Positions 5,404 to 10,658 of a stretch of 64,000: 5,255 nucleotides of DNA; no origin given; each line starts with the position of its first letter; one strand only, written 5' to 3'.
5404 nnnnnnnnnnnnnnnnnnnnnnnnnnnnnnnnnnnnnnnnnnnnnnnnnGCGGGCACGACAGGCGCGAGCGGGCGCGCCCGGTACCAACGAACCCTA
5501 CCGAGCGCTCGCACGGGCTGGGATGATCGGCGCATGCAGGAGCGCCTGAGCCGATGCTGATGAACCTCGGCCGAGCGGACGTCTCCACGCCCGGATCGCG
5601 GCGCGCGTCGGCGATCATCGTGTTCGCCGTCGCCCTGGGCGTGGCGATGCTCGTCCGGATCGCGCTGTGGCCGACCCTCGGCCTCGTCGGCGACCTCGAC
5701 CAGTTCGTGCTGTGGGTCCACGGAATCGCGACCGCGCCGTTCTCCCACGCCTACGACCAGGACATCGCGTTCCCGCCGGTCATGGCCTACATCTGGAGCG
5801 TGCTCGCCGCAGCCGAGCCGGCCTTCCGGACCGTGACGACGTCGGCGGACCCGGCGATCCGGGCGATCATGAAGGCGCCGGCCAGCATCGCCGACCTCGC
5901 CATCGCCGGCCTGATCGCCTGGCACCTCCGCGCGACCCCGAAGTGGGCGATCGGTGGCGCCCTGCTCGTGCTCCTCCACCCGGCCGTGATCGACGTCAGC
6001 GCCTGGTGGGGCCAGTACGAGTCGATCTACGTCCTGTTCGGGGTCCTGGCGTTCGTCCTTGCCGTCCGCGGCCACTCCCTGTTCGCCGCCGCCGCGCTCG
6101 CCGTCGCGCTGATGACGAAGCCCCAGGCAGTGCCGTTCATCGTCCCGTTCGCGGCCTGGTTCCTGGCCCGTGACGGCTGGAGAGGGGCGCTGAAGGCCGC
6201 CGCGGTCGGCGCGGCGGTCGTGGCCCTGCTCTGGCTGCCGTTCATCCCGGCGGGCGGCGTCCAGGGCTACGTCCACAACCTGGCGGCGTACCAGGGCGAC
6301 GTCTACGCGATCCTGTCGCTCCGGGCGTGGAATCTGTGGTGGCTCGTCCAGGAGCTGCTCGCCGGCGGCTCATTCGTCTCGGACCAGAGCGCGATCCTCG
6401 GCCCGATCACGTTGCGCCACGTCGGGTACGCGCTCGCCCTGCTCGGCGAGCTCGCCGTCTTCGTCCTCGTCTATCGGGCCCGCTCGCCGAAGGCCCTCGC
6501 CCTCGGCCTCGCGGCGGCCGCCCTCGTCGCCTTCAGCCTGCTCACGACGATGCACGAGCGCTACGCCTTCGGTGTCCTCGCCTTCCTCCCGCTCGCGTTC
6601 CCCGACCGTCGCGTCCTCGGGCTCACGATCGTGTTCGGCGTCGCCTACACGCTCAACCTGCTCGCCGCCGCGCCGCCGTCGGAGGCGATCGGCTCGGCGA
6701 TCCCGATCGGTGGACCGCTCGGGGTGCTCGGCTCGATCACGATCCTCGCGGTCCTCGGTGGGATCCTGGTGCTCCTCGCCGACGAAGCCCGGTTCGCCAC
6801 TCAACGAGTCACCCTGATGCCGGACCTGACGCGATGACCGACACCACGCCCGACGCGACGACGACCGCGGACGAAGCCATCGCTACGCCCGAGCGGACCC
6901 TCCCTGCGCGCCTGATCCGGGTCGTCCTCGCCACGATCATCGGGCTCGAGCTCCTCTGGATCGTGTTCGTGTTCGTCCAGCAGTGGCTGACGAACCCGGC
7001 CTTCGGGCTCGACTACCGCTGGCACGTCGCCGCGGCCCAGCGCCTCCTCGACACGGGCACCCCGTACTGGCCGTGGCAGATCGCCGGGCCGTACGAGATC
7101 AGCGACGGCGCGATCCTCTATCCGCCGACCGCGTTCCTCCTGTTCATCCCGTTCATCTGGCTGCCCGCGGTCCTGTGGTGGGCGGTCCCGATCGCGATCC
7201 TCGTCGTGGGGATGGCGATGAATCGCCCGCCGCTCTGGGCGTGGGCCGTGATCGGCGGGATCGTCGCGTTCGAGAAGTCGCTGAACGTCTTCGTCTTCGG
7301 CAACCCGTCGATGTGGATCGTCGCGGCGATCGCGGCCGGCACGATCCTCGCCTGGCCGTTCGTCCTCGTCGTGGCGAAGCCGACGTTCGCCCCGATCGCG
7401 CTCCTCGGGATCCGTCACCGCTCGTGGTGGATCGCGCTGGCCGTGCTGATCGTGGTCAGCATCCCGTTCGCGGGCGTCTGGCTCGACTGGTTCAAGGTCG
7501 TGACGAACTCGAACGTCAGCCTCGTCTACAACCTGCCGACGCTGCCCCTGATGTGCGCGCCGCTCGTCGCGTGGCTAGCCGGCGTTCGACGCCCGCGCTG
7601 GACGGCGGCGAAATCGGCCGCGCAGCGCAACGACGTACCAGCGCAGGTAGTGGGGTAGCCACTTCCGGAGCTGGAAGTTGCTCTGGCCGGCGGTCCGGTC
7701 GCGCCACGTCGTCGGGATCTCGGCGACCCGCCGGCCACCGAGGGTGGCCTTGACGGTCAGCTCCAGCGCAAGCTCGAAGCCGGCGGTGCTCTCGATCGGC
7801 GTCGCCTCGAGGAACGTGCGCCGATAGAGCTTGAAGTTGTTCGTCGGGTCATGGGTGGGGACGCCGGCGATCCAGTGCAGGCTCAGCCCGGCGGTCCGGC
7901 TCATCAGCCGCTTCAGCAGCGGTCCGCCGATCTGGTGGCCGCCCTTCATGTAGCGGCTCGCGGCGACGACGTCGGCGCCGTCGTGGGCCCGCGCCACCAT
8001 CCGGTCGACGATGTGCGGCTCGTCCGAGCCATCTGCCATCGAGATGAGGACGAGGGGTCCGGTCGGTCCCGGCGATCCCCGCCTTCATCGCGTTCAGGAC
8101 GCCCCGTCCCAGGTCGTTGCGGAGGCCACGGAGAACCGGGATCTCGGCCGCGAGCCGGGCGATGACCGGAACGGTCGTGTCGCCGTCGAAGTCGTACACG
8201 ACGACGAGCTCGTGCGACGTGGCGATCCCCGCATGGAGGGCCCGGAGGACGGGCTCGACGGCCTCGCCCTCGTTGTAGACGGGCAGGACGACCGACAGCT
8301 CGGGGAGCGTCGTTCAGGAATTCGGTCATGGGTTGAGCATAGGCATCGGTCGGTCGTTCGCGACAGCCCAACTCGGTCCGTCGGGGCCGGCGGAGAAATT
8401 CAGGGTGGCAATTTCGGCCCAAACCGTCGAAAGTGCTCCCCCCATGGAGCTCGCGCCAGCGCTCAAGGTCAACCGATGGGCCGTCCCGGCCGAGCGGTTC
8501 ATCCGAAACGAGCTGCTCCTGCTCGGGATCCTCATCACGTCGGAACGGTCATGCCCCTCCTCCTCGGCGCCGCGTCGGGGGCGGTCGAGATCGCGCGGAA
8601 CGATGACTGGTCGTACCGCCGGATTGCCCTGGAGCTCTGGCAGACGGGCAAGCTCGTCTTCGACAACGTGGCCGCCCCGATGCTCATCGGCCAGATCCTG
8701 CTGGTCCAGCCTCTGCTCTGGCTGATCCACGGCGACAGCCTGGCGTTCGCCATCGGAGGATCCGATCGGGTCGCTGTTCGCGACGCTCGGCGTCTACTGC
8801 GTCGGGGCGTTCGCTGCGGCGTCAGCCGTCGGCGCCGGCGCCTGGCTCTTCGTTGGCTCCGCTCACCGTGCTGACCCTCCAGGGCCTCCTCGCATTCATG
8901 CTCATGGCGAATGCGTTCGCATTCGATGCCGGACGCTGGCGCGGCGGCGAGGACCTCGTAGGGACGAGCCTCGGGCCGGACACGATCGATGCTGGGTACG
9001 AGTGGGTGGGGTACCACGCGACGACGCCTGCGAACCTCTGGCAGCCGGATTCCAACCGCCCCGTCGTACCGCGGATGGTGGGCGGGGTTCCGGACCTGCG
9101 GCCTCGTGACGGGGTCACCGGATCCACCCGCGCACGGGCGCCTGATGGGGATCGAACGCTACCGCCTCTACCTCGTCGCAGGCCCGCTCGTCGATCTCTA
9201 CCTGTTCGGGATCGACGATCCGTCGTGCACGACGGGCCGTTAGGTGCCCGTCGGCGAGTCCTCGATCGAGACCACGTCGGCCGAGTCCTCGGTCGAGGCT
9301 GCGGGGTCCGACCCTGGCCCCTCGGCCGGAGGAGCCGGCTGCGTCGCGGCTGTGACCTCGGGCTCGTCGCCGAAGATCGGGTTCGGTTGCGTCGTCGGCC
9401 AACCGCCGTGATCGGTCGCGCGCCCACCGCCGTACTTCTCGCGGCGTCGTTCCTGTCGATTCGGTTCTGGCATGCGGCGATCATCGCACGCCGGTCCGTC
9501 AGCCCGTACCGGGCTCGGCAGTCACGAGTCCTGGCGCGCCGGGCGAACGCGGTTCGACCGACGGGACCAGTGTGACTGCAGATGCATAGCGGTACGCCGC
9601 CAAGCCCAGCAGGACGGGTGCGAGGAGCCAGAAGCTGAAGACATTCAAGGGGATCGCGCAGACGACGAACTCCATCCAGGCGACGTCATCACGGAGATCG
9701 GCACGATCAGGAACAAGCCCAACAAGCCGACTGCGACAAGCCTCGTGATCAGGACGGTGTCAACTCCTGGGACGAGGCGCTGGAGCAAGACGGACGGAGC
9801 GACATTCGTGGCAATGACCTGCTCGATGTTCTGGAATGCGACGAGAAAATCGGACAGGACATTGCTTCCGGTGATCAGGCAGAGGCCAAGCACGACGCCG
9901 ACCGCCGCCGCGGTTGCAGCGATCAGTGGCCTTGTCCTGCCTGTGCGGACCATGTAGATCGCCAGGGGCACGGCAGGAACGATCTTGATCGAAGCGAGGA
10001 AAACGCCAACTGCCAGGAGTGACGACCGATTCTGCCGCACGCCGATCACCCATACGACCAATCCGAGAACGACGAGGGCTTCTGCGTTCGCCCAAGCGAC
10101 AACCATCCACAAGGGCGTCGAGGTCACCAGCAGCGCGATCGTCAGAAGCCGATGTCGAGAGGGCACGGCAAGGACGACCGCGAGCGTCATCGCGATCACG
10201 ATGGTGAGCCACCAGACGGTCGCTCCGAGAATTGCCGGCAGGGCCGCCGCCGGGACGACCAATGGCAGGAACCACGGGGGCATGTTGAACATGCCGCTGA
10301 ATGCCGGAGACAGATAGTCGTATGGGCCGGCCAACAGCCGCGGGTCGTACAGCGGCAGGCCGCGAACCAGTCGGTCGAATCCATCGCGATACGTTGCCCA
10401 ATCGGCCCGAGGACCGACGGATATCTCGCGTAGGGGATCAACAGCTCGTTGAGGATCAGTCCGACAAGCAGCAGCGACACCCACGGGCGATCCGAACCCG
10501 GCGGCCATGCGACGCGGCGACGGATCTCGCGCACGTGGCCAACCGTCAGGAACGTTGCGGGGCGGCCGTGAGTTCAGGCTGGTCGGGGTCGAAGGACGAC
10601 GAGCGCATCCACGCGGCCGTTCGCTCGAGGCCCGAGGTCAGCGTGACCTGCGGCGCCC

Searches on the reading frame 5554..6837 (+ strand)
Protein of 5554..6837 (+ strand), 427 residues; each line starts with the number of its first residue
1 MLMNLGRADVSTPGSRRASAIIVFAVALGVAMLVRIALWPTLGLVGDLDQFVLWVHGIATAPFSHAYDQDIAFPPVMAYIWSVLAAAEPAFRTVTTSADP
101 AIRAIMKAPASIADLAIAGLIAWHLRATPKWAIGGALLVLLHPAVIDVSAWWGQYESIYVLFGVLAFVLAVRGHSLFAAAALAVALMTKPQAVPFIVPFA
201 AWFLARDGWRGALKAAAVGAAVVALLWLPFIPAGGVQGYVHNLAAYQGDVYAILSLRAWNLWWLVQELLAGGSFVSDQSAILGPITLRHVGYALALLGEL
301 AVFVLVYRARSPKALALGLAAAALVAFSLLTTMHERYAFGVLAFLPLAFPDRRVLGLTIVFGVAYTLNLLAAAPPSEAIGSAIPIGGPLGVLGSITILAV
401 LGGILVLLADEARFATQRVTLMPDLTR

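Call 8: search_protein_families(library=pfam, proteins=[window:5554-6837:+], max_evalue=0.01)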
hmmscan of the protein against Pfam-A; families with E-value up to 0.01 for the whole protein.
window:5554-6837:+ (427 aa): 1 family
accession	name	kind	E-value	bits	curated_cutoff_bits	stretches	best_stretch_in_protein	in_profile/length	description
PF09594.16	GT87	-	0.00026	21.2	25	1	113-330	30-234/237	Glycosyltransferase family 87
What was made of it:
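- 5554..6837 (+): GT-C enzyme, ALG6/PIG-M/GT87-like (427 aa, about 9 TM). Pfam GT87 scores 21 bits, below the cut-off (call 8).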

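Call 67: search_protein_representatives(protein=window:5554-6837:+)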
Query: 427 residues. Proteins with E-value up to 0.001 (for the whole library): 2481; up to 1e-10: 962; up to 1e-30: 107. The best 150 are listed.
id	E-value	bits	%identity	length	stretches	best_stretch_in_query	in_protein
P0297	2.6e-133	461.4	58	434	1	15-406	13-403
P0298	7.3e-101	354.5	60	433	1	106-408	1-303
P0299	2.1e-95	336.5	49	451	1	23-400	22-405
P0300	5.0e-93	328.7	47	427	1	22-401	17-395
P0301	4.5e-92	325.6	44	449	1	15-405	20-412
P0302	9.4e-91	321.2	46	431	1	16-401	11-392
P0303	1.0e-89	317.8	61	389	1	23-292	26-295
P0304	2.1e-89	316.8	46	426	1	12-398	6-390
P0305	1.2e-88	314.3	49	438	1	20-408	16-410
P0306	5.8e-88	312.0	46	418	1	17-399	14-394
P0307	1.8e-87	310.4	47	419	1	21-405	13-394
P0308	2.8e-87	309.8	47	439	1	18-401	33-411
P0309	2.8e-84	299.9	44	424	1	21-401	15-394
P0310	1.2e-82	294.5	45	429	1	26-401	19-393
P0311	2.6e-80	286.8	53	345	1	16-269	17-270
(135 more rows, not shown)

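Call 69: search_protein_families(library=pfam, alignment_id=A7, max_evalue=0.01)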
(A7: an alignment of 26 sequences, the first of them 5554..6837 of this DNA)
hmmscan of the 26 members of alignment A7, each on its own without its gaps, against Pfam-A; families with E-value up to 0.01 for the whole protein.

A. member 1, window:5554-6837:+ (427 aa): 1 family
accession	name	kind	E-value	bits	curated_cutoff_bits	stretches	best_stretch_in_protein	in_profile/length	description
PF09594.16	GT87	-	0.00026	21.2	25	1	113-330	30-234/237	Glycosyltransferase family 87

B. families by the number of members that match (of 26 scanned): 6 families
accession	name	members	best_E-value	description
PF03155.21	Alg6_Alg8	15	3.5e-11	ALG6, ALG8 glycosyltransferase family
PF09594.16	GT87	13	7.1e-09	Glycosyltransferase family 87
PF05208.19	ALG3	3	4.9e-09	ALG3 protein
PF13231.12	PMT_2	2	1.8e-06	Dolichyl-phosphate-mannose-protein mannosyltransferase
PF06728.19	PIG-U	1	0.0022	GPI transamidase subunit PIG-U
PF19455.4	DUF5993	1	0.008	Family of unknown function (DUF5993)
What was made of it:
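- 5554..6837 (+): Family members hit ALG6_ALG8 (15 of 26) and GT87 (13 of 26) (call 69).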

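Call 70: search_solved_structures(query=A7, max_evalue=10)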
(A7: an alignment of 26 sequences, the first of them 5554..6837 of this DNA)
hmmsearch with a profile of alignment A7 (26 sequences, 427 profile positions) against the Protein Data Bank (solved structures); distinct sequences matched with E-value up to 10: 6.
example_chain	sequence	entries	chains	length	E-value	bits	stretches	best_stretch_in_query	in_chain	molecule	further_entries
23gx_B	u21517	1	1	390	6.9e-10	41.3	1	101-211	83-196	GPI mannosyltransferase 1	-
23gf_B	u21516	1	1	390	7e-10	41.3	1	101-211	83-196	GPI mannosyltransferase 1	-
6snh_X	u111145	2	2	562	1e-08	37.4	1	38-354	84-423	Dolichyl pyrophosphate Man9GlcNAc2 alpha-1,3-glucosyltransferase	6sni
9wno_A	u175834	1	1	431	0.00039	22.4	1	101-227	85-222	GPI mannosyltransferase 1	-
2maw_A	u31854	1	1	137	0.35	12.6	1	334-410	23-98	Neuronal acetylcholine receptor subunit alpha-7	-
4apl_A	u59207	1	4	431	2.1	10.1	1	237-263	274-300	APICAL MEMBRANE ANTIGEN 1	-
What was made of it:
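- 5554..6837 (+): The family profile hits PIG-M at 6.9e-10 and ALG6 at 1e-8 (call 70).
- Checked: For 5554, 13 of 26 family members hit GT87 and 15 of 26 hit ALG6_ALG8, and the family profile hits PIG-M and ALG6 (calls 69, 70).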

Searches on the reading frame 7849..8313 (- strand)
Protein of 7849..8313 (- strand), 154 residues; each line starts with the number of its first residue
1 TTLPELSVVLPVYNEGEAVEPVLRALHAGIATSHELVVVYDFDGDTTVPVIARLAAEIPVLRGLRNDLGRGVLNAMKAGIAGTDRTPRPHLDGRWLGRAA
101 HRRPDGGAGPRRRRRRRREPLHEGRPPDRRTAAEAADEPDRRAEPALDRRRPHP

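Call 57: search_protein_families(library=pfam, proteins=[window:7849-8313:-], max_evalue=1)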
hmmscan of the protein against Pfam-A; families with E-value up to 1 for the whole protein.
window:7849-8313:- (154 aa): 2 families
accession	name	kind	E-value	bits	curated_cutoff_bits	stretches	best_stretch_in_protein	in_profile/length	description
PF00535.33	Glycos_transf_2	-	5.3e-07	30.2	23.3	1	7-81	1-75/168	Glycosyl transferase family 2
PF13641.12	Glyco_tranf_2_3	-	0.0071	16.8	27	1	4-76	1-78/230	Glycosyltransferase like family 2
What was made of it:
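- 7575..8313 (-): GT2 no. 1, Dpm1/ArnC-like, frameshifted near 8080. Pfam Glycos_transf_2 scores 30 bits on the N-terminal piece (call 57).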

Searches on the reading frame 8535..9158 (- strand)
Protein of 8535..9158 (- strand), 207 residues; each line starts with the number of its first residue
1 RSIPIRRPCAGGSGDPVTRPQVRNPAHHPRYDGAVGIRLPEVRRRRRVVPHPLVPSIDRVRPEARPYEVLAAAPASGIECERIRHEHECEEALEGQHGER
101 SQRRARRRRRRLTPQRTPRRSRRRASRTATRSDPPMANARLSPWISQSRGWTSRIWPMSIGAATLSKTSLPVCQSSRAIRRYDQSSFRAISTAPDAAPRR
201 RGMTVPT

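Call 43: search_protein_families(library=pfam, proteins=[window:8535-9158:-], max_evalue=0.01)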
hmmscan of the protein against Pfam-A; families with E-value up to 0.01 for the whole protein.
window:8535-9158:- (207 aa): 0 families

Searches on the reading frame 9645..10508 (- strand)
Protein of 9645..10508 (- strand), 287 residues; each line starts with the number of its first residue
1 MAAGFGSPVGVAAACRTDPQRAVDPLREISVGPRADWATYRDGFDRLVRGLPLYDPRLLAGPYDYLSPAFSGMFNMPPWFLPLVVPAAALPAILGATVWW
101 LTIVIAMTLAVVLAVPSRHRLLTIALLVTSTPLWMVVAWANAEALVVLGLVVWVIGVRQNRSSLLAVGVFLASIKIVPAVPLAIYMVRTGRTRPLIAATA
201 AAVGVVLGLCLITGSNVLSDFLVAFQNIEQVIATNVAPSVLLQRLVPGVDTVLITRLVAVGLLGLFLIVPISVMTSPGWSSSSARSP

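Call 8: search_protein_families(library=pfam, proteins=[window:9645-10508:-], max_evalue=0.01)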
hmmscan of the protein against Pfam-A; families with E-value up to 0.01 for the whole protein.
window:9645-10508:- (287 aa): 1 family
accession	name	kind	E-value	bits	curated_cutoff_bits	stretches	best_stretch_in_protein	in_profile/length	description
PF09594.16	GT87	-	7.4e-07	29.6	25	1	77-268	4-208/237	Glycosyltransferase family 87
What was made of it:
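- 9645..10508 (-): GT87-like GT-C; C-terminus probably shortened by the neighbouring insertion. Pfam GT87 scores 29.6 bits (call 8).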
